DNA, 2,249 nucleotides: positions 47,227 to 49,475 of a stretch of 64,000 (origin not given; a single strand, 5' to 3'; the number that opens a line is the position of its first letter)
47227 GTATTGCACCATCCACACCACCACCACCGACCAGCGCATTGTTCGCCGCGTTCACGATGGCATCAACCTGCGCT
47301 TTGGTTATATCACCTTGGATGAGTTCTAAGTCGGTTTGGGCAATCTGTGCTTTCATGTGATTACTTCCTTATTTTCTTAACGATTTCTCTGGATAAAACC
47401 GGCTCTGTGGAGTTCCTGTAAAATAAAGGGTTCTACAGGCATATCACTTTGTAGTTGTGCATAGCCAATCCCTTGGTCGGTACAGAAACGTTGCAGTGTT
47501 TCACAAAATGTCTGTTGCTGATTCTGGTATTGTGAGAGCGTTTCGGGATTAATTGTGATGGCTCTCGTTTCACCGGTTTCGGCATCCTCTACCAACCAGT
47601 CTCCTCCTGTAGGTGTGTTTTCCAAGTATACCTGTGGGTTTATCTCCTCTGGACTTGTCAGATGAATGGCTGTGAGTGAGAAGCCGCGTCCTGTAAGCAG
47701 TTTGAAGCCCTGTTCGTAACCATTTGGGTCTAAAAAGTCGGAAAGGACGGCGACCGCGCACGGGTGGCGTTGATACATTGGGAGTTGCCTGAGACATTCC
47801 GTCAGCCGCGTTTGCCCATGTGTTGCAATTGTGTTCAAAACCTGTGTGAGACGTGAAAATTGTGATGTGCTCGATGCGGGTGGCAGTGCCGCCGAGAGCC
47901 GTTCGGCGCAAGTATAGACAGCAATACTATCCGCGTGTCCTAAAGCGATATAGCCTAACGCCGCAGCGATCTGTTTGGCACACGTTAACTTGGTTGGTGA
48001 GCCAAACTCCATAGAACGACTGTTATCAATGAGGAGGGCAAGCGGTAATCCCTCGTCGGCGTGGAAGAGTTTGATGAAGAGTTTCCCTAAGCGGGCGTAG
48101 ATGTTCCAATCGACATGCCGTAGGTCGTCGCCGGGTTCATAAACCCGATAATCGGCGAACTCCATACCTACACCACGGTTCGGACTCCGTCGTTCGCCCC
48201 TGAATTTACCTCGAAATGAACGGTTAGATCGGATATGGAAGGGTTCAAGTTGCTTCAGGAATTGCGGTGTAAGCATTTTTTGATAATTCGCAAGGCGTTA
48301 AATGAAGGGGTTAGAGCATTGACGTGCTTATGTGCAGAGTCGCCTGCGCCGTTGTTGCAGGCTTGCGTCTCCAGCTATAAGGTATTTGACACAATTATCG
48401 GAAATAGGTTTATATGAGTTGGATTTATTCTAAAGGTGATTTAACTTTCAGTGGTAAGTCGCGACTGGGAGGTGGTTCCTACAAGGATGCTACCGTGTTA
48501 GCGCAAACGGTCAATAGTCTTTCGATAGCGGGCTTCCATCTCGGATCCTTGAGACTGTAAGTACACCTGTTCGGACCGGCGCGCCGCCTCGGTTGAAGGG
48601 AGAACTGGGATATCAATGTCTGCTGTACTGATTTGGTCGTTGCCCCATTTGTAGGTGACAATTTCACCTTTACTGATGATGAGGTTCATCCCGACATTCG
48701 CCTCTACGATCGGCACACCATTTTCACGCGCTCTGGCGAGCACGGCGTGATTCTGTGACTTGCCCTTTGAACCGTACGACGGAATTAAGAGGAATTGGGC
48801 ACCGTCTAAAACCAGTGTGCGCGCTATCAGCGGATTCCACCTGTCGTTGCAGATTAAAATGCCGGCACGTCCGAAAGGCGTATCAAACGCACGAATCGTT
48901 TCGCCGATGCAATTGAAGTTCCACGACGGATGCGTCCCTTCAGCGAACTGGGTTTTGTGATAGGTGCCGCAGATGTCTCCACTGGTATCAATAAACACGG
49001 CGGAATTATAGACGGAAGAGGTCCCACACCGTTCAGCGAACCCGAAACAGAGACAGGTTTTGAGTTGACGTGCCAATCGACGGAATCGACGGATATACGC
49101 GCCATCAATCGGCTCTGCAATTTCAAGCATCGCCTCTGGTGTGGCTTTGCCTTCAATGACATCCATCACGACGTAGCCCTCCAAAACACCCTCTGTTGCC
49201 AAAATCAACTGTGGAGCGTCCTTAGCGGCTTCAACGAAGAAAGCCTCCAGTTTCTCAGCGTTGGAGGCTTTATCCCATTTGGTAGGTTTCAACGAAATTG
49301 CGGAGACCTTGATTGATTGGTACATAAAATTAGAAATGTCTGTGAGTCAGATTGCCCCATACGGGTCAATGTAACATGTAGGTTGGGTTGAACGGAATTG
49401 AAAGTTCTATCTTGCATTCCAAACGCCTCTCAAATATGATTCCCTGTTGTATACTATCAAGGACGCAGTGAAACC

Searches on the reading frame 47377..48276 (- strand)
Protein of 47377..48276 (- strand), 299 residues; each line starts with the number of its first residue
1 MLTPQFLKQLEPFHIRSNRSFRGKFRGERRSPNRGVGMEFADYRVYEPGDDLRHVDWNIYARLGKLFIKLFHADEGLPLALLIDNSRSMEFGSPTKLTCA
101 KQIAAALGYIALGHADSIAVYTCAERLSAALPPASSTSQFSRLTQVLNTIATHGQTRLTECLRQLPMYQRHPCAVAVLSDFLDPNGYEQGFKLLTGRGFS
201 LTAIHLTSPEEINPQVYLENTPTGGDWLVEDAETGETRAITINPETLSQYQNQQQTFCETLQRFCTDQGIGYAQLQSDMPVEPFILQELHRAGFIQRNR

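Call 69: search_protein_families(library=pfam, proteins=[window:47377-48276:-], max_evalue=0.00001)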
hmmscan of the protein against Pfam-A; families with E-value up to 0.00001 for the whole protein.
window:47377-48276:- (299 aa): 2 families
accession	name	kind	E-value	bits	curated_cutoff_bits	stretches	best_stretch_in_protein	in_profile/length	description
PF01882.25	DUF58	-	7e-34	117.3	23.4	1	42-254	1-210/216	Protein of unknown function DUF58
PF13519.12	VWA_2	-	2.2e-06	28.7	27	1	80-181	2-106/107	von Willebrand factor type A domain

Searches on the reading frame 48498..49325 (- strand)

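Call 9: search_protein_families(library=pfam, proteins=[window:48498-49325:-], max_evalue=0.001)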
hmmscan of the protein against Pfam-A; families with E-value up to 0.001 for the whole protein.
window:48498-49325:- (275 aa): 1 family
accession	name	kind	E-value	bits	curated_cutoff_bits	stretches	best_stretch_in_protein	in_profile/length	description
PF00795.27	CN_hydrolase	-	2e-30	106.4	23.2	1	6-240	1-249/256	Carbon-nitrogen hydrolase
